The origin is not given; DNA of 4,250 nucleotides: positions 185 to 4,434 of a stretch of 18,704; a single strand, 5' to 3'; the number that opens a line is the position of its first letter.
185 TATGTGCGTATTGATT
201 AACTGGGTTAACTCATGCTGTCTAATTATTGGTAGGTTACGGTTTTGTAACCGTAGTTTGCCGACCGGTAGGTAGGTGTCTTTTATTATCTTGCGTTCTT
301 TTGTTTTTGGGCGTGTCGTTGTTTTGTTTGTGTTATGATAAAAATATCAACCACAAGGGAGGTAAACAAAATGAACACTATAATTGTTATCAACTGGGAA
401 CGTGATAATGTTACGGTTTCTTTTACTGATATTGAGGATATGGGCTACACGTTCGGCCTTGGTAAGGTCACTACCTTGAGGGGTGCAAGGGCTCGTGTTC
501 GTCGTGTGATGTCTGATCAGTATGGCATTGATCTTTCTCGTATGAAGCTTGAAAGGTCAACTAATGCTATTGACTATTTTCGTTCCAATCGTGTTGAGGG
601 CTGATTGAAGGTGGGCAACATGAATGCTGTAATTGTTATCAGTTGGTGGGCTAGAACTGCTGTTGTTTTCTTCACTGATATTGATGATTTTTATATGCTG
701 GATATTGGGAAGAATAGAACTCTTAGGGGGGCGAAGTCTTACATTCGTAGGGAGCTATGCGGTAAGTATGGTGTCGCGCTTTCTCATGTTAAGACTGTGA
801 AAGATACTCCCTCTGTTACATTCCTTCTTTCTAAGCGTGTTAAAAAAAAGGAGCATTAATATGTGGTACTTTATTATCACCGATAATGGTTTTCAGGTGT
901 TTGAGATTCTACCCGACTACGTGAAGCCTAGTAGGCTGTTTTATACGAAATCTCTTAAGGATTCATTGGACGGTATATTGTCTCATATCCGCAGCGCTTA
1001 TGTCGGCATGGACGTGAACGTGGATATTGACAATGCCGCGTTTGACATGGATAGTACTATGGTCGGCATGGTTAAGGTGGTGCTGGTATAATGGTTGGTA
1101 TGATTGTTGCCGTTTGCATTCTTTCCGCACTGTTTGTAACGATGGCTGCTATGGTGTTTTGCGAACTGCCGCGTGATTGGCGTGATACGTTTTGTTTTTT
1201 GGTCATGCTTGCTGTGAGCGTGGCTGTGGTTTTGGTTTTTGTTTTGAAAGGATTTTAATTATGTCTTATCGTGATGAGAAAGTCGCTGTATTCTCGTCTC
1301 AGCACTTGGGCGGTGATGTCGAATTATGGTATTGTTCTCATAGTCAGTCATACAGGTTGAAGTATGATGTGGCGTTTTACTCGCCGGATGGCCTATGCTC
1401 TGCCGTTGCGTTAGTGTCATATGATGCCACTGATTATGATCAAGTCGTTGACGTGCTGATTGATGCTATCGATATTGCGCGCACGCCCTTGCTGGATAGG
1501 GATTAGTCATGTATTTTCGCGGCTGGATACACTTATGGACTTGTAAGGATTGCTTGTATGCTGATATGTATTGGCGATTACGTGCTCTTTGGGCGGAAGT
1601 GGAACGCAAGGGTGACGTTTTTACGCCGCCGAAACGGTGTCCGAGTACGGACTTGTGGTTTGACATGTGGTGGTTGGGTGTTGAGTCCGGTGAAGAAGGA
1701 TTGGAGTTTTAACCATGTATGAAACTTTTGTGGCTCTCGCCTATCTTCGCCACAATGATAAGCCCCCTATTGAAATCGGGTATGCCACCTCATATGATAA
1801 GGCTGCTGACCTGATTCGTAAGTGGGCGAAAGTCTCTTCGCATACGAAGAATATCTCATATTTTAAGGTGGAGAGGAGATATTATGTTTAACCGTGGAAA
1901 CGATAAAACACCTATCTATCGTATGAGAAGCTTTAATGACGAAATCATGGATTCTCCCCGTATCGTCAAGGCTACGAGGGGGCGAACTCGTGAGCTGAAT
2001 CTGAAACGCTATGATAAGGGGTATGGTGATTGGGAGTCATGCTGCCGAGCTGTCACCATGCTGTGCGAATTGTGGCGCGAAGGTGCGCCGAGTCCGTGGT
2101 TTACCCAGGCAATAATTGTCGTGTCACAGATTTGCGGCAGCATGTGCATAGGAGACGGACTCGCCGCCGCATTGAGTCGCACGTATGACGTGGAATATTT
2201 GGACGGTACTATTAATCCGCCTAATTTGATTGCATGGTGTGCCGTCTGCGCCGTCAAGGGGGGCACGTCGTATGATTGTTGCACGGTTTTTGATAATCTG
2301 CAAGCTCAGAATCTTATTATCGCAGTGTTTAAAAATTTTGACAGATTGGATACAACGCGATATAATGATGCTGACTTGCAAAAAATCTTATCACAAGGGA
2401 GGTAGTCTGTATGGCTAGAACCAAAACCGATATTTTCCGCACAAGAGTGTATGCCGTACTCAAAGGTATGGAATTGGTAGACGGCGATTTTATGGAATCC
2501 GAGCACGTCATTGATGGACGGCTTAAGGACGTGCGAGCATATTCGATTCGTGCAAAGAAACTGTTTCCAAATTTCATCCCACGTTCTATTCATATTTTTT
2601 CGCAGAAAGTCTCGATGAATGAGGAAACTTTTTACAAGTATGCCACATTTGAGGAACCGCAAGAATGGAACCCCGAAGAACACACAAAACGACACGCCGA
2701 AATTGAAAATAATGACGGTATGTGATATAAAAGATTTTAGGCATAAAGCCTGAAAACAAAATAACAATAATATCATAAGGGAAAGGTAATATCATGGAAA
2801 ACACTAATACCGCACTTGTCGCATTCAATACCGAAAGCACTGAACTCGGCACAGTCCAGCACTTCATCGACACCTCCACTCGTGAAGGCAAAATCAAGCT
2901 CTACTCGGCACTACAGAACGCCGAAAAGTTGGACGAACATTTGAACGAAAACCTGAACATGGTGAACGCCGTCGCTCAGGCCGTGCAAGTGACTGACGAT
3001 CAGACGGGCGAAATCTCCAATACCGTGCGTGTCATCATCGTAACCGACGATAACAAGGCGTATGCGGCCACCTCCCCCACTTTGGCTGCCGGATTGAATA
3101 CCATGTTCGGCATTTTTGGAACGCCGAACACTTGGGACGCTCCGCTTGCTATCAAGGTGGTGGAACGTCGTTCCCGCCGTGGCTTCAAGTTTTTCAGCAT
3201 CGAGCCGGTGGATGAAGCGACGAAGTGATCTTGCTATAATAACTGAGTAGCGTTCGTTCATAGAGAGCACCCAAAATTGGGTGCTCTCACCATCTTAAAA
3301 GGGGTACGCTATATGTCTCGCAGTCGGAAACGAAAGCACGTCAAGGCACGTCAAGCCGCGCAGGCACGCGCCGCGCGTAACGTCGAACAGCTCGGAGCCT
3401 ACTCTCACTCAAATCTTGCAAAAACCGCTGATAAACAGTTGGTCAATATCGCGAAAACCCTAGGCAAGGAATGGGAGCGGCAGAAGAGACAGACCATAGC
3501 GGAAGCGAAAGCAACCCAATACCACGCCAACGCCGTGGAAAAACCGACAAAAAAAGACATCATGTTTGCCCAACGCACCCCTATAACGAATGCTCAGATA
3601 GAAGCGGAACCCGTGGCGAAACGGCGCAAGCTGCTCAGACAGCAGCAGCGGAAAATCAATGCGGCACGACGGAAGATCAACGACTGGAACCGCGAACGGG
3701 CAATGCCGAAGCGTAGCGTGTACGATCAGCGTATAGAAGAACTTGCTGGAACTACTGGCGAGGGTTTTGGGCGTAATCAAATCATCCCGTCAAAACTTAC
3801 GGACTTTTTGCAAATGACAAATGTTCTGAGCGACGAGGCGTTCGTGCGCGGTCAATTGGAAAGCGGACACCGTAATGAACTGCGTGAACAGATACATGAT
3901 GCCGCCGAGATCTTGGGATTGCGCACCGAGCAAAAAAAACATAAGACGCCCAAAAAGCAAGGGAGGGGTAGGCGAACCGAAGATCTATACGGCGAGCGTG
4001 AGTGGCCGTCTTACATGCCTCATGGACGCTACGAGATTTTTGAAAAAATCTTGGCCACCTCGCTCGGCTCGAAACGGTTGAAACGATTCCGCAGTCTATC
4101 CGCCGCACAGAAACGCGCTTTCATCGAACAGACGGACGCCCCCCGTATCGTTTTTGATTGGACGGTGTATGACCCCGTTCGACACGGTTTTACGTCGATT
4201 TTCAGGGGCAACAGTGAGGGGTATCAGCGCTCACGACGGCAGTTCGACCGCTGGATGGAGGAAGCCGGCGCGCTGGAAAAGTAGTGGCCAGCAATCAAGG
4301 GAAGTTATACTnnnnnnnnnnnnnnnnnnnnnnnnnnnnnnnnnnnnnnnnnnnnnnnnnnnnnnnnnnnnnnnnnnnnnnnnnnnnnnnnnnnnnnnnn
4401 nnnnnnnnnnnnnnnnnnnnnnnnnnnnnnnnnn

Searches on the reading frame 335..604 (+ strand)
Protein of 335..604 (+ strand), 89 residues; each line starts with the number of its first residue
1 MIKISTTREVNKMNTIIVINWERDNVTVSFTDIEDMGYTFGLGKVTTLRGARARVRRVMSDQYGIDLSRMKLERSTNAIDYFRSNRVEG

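Call 18: search_protein_families(library=pfam, proteins=[window:335-604:+], max_evalue=0.01)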
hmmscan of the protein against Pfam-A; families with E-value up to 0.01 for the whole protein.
window:335-604:+ (89 aa): 0 families

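Call 19: search_protein_families(library=phrogs, proteins=[window:335-604:+], max_evalue=0.01)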
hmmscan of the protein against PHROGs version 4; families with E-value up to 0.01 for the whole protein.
window:335-604:+ (89 aa): 0 families

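Call 76: find_encoding_contigs(protein=window:371-601:+, flank=1000, max_places=10)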
Protein window:371-601:+ (77 aa): 7 contigs read that carry it; 1 place shown.
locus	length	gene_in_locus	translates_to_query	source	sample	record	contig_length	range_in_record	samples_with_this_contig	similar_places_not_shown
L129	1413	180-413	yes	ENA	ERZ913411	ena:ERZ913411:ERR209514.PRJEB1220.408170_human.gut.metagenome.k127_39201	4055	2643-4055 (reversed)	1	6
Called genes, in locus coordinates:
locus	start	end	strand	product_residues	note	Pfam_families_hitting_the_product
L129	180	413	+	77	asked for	-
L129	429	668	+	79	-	-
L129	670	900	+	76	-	-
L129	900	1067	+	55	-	-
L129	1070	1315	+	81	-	-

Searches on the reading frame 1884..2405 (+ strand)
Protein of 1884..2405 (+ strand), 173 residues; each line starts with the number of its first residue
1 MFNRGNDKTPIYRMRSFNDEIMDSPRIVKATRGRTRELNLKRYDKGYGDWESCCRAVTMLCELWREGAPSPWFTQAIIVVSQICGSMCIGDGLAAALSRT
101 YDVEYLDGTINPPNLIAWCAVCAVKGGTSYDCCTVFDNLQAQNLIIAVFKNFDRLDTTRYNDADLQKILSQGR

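Call 18: search_protein_families(library=pfam, proteins=[window:1884-2405:+], max_evalue=0.01)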
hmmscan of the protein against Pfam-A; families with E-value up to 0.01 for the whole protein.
window:1884-2405:+ (173 aa): 0 families

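Call 19: search_protein_families(library=phrogs, proteins=[window:1884-2405:+], max_evalue=0.01)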
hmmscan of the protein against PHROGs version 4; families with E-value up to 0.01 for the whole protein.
window:1884-2405:+ (173 aa): 0 families

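Call 65: search_protein_families(library=pfam, proteins=[window:1884-2405:+], max_evalue=10)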
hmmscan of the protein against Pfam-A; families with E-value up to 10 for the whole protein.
window:1884-2405:+ (173 aa): 0 families

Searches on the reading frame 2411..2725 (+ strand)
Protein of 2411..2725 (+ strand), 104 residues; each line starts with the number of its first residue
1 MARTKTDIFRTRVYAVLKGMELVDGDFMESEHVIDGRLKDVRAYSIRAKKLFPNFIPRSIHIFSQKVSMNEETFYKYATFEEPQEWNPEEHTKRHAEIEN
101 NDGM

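Call 18: search_protein_families(library=pfam, proteins=[window:2411-2725:+], max_evalue=0.01)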
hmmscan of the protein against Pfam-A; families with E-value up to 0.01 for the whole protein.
window:2411-2725:+ (104 aa): 0 families

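Call 19: search_protein_families(library=phrogs, proteins=[window:2411-2725:+], max_evalue=0.01)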
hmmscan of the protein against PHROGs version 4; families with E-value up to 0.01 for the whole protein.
window:2411-2725:+ (104 aa): 0 families

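Call 46: search_solved_structures(query=window:2411-2725:+, max_evalue=1)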
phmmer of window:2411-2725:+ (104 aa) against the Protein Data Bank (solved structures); distinct sequences matched with E-value up to 1: 0.

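Call 65: search_protein_families(library=pfam, proteins=[window:2411-2725:+], max_evalue=10)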
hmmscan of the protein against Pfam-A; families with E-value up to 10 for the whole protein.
window:2411-2725:+ (104 aa): 0 families

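Call 66: find_homologous_proteins(query=window:2411-2725:+, max_evalue=0.001)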
Query window:2411-2725:+ (104 aa): 89 proteins with E <= 0.001 among 90 candidates.
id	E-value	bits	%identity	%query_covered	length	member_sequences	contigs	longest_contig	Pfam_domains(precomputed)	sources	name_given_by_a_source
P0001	7.2e-58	211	92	100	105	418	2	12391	-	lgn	-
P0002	1.9e-57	209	91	100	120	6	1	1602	-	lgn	-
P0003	2.2e-57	209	90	100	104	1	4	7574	-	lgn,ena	-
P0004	6.4e-56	205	90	100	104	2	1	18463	-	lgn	-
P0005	1.1e-55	204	88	98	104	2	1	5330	-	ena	-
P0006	1.8e-55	203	85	98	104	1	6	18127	-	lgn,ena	-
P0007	2.4e-55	203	89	100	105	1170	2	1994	-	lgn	-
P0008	2.9e-55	203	90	100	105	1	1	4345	-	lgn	-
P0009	3.3e-55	202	85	100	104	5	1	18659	-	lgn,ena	-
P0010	3.9e-55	202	88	98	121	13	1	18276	-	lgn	-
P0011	8.0e-55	201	85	100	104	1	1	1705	-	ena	-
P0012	2.9e-54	199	86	100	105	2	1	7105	-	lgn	-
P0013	4.0e-54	199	85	100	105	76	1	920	-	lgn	-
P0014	5.8e-54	198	88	100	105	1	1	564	-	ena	-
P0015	8.1e-54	198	86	100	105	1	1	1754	-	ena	-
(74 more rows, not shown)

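Call 78: predict_structure(alignment_id=A1)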
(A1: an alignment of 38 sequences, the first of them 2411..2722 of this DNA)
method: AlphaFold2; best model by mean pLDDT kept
length: 104 residues; sequences in the alignment: 38
mean_pLDDT: 81.6   pTM: 0.67
mean pLDDT of the five models: 81.6, 81.2, 80.5, 79.6, 79.5
residues with pLDDT >= 90: 54; 70-90: 28; 50-70: 10; < 50: 12
segments of 3 or more residues with pLDDT < 50: 94-104
pLDDT, mean of each block of 10 residues (from residue 1): 65 95 96 93 95 96 89 79 81 47 35
secondary structure, 60 per line:
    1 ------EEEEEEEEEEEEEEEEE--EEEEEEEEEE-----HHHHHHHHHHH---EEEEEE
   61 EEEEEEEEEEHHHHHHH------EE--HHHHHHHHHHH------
elements in order: E7-23 E26-35 H41-51 E55-70 H71-77 H88-98

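Call 81: fold_search(model_id=the predicted structure, library=viral)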
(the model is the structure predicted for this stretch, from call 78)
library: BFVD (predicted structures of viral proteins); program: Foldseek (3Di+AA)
matches with E <= 10: 1589; with E <= 0.001: 20
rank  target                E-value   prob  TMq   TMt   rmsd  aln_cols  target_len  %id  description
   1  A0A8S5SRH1            6.9e-08  1.00  0.59  0.70   4.5        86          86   92  Uncharacterized protein [Podoviridae sp. ctCi71]
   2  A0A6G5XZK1            9.6e-07  1.00  0.60  0.63   9.6        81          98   32  (no name in the UniProt tables at hand)
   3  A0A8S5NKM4            1.4e-06  1.00  0.59  0.60  10.1        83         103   20  Uncharacterized protein [Podoviridae sp. ct7gc4]
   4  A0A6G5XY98            3.6e-06  1.00  0.55  0.62  11.4        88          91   25  (no name in the UniProt tables at hand)
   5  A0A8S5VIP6            3.9e-06  1.00  0.55  0.64   4.6        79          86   22  Uncharacterized protein [Podoviridae sp. ct9H612]
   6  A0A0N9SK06            5.4e-06  1.00  0.43  0.45   7.1        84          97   23  Uncharacterized protein [Bacillus phage VMY22]
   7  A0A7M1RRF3            6.5e-06  1.00  0.46  0.49   9.2        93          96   26  Double-strand binding protein [Bacillus phage DLc1]
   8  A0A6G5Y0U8            1.4e-05  1.00  0.55  0.64   6.6        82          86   23  (no name in the UniProt tables at hand)
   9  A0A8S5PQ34            4.7e-05  1.00  0.49  0.52   7.1        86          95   19  DsDNA binding protein [Podoviridae sp. ctdKF3]
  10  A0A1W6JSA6            5.8e-05  1.00  0.45  0.45   9.1       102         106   18  Uncharacterized protein [Bacillus phage Harambe]
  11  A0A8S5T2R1            8.0e-05  1.00  0.46  0.49   9.5        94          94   21  Uncharacterized protein [Podoviridae sp. ctpVv1]
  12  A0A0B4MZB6            8.6e-05  1.00  0.46  0.51   8.2       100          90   13  Uncharacterized protein [Streptococcus phage SOCP]
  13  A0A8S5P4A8            9.2e-05  1.00  0.38  0.39   8.2       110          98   24  Uncharacterized protein [Podoviridae sp. ctQZJ2]
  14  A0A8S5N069            1.2e-04  1.00  0.50  0.57   7.6        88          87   19  Uncharacterized protein [Podoviridae sp. ctval4]
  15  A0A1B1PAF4            1.4e-04  1.00  0.46  0.48   9.4        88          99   23  Double-strand binding protein [Bacillus phage Aurora]
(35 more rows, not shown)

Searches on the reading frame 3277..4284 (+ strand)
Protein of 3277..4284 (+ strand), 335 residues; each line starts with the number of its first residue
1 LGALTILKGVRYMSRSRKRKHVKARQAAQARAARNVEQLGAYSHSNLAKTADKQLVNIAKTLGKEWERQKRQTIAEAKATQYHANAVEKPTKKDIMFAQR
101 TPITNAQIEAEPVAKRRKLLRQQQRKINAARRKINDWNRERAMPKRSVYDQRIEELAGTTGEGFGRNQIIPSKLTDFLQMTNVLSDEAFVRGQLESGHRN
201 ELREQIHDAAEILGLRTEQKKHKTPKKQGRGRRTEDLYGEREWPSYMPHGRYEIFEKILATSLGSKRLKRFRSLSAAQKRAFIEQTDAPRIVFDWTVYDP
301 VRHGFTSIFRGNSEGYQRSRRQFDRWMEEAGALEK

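Call 18: search_protein_families(library=pfam, proteins=[window:3277-4284:+], max_evalue=0.01)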
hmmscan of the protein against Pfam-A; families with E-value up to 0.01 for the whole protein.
window:3277-4284:+ (335 aa): 1 family
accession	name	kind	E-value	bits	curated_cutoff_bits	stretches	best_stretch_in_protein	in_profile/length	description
PF02316.22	HTH_Tnp_Mu_1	-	0.0019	19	23.3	1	64-128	23-84/134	Mu DNA-binding domain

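Call 19: search_protein_families(library=phrogs, proteins=[window:3277-4284:+], max_evalue=0.01)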
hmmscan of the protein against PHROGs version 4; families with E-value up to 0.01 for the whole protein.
window:3277-4284:+ (335 aa): 0 families

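Call 44: search_solved_structures(query=window:3277-4284:+, max_evalue=1)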
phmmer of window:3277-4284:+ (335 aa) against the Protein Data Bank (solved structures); distinct sequences matched with E-value up to 1: 2.
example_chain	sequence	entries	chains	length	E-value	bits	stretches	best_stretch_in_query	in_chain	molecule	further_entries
4w7g_A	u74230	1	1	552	0.31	13.7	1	81-177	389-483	Dynein Light Intermediate Chain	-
7aih_Z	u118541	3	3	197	0.38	13.4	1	220-251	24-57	mL41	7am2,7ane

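Call 65: search_protein_families(library=pfam, proteins=[window:3277-4284:+], max_evalue=10)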
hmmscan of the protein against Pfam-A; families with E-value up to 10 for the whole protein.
window:3277-4284:+ (335 aa): 4 families
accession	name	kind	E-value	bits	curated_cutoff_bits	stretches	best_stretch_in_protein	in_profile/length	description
PF02316.22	HTH_Tnp_Mu_1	-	0.0019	19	23.3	1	64-128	23-84/134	Mu DNA-binding domain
PF10657.14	RC-P840_PscD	-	0.051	14.2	23.5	1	72-121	13-62/144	Photosystem P840 reaction centre protein PscD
PF10722.14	YbjN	-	0.21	12.3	22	1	124-151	59-85/126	Putative bacterial sensory transduction regulator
PF21183.3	HAT1_C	-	3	8.8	27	0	33-71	6-44/52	Histone acetyltransferase type B catalytic subunit, C-terminal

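Call 83: find_homologous_proteins(query=window:3316-4281:+, max_evalue=0.001)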
Query window:3316-4281:+ (322 aa): 771 proteins with E <= 0.001 among 5280 candidates; the best 120 are listed.
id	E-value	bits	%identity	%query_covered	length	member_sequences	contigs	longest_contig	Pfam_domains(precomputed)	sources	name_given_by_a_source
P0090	5.9e-207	704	100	100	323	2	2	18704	-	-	-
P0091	3.4e-187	639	89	99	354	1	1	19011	-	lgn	-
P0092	9.8e-183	624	89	100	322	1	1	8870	-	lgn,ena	-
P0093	4.1e-182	622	89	100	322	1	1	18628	-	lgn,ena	-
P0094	4.7e-182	622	88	100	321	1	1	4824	-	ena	-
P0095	9.0e-182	621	88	100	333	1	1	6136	-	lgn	-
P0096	2.6e-181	620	89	100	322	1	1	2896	-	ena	-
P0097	1.3e-180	617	88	100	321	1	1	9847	-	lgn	-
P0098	1.6e-180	617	88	100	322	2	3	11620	-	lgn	-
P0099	1.7e-180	617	88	100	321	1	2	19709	-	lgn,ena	-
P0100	2.0e-180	617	88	100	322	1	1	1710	-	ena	-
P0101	8.7e-180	615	88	100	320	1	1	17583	-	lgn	-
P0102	1.0e-179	614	87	99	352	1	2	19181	-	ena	-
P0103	1.9e-179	614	88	99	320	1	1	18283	-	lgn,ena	-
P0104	2.2e-179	613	87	99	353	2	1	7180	-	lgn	-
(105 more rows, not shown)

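Call 91: predict_structure(alignment_id=A2)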
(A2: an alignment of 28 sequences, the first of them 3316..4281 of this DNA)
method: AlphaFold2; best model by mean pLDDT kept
length: 322 residues; sequences in the alignment: 28
mean_pLDDT: 50.1   pTM: 0.24
mean pLDDT of the five models: 50.1, 48.0, 47.7, 45.6, 45.6
residues with pLDDT >= 90: 0; 70-90: 51; 50-70: 77; < 50: 194
segments of 3 or more residues with pLDDT < 50: 22-39, 63-72, 130-175, 177-186, 188-190, 193-251, 272-297, 313-322
pLDDT, mean of each block of 10 residues (from residue 1): 53 58 40 41 52 53 42 66 82 83 86 85 68 40 33 29 36 45 49 46 31 29 33 38 46 62 59 38 39 46 58 42 27
secondary structure, 60 per line:
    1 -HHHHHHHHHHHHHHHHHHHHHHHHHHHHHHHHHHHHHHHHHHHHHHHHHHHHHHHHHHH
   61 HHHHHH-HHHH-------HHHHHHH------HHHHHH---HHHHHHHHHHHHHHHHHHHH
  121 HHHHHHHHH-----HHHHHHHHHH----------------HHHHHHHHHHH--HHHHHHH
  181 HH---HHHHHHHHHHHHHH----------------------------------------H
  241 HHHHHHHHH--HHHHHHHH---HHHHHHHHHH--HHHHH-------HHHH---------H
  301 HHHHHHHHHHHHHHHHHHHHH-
elements in order: H2-66 H68-71 H79-85 H92-97 H101-129 H135-144 H161-171 H174-182 H186-199 H240-249 H252-259 H263-272 H275-279 H287-290 H300-321
